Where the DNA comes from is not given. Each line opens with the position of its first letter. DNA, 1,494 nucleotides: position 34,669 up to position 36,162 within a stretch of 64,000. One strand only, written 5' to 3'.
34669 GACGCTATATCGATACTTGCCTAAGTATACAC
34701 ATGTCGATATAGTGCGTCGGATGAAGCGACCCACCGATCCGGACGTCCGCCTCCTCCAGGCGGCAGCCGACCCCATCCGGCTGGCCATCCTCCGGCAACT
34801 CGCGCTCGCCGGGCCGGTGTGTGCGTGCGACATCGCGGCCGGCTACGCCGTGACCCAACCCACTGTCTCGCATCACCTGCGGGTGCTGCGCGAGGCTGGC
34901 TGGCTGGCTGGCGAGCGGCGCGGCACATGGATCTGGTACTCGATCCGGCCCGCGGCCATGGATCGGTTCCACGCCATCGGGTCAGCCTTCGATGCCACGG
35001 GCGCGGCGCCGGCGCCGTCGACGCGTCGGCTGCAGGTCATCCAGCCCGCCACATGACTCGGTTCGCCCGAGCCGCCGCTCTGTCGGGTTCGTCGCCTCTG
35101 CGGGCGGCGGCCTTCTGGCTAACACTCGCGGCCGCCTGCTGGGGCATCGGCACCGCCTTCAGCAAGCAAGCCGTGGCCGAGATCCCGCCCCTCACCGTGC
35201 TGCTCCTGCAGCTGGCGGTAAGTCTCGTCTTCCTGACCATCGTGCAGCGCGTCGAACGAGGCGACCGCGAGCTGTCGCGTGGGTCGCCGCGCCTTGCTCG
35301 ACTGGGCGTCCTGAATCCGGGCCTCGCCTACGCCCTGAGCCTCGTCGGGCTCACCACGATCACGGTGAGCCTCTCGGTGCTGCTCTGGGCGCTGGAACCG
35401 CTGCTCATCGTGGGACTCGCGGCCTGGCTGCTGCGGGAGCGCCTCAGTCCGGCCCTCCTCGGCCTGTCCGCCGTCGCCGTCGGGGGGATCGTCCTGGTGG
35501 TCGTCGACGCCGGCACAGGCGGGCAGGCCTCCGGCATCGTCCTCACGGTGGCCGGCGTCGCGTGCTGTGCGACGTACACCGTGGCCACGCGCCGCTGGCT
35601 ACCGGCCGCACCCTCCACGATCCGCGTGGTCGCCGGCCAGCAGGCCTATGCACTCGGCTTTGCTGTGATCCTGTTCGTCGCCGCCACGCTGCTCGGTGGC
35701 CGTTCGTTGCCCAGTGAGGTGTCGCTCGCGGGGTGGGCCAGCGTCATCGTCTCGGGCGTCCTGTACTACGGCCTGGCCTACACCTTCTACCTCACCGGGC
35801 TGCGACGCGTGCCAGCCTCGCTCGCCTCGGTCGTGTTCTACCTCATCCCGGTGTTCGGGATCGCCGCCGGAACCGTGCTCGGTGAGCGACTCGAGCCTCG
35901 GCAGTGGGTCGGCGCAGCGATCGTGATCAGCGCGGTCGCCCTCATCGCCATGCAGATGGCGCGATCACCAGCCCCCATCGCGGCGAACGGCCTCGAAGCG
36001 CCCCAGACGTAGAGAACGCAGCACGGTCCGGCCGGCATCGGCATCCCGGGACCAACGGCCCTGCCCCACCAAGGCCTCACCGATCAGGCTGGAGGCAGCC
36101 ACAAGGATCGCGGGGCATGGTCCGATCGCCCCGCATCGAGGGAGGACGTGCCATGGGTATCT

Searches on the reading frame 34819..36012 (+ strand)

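Call 8: search_protein_families(library=pfam, proteins=[window:34819-36012:+], max_evalue=0.01)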
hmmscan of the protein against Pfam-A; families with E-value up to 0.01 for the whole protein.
window:34819-36012:+ (397 aa): 2 families
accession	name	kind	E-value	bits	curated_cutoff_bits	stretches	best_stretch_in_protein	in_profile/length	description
PF00892.27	EamA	-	6.7e-37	127.2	28.2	2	238-377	2-134/135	EamA-like transporter family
PF03151.22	TPT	-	0.0013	18.7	30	0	117-228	23-136/291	Triose-phosphate Transporter family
